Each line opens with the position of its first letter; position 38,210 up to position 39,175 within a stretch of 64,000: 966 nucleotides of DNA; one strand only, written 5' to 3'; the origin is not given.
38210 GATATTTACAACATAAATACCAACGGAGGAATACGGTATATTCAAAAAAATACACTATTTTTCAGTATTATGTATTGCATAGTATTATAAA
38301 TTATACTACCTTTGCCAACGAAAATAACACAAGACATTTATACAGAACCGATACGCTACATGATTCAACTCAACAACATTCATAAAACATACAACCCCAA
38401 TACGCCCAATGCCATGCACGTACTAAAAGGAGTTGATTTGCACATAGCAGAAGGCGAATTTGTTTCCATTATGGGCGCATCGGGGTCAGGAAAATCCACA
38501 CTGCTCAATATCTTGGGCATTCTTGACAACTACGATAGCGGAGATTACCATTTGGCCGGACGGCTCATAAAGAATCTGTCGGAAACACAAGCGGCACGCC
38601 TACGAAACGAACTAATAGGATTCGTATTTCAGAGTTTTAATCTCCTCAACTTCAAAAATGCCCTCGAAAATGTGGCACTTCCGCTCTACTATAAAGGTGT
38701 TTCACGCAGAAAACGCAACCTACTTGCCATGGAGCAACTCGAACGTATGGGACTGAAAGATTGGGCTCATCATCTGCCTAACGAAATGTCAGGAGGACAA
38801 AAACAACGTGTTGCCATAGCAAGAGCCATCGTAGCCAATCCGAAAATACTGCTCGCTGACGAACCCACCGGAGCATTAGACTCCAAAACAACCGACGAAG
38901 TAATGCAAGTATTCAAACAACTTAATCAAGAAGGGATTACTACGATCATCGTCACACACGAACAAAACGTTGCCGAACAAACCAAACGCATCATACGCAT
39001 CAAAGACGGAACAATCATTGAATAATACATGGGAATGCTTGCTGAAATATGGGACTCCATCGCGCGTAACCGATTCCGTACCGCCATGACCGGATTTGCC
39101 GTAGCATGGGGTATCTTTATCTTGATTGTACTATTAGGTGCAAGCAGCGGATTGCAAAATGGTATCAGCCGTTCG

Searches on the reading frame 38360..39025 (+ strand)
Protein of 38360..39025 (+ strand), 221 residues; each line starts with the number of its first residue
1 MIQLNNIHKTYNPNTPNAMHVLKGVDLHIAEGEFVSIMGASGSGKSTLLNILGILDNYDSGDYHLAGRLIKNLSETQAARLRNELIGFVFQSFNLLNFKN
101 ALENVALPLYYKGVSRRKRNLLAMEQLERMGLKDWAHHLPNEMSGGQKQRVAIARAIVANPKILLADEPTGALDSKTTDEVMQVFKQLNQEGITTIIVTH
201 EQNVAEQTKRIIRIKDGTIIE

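Call 59: find_encoding_contigs(protein=window:38360-39025:+, flank=10000, max_places=10)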
Protein window:38360-39025:+ (221 aa): 7 contigs read that carry it; 1 place shown.
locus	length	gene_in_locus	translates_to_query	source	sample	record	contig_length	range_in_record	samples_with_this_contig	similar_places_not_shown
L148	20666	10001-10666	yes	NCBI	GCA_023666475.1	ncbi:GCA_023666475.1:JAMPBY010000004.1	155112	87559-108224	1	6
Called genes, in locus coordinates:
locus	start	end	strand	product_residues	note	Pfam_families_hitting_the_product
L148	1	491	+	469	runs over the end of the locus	PF01743:PolyA_pol, PF12627:PolyA_pol_RNAbd, PF01966:HD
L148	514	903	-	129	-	-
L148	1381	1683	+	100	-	-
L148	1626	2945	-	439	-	PF00919:UPF0004, PF04055:Radical_SAM, PF01938:TRAM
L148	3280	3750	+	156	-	PF03449:GreA_GreB_N, PF01272:GreA_GreB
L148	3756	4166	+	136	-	PF11969:DcpS_C, PF01230:HIT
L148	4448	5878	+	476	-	PF19295:SufBD_N, PF01458:SUFBD_core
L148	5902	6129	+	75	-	-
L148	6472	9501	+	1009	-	PF07549:Sec_GG (faint), PF21760:SecD_1st, PF22599:SecDF_P1_head, PF02355:SecD_SecF_C, PF03176:MMPL, PF02355:SecD_SecF_C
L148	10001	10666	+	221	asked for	PF09818:ABC_ATPase (faint), PF00005:ABC_tran, PF02463:SMC_N, PF13304:AAA_21 (faint)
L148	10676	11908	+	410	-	PF12704:MacB_PCD, PF02687:FtsX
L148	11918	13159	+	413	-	PF12704:MacB_PCD, PF02687:FtsX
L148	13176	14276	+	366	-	PF25917:BSH_RND (weak), PF25973:BSH_CzcB (weak)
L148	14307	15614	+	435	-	PF02321:OEP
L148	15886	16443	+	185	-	PF02417:Chromate_transp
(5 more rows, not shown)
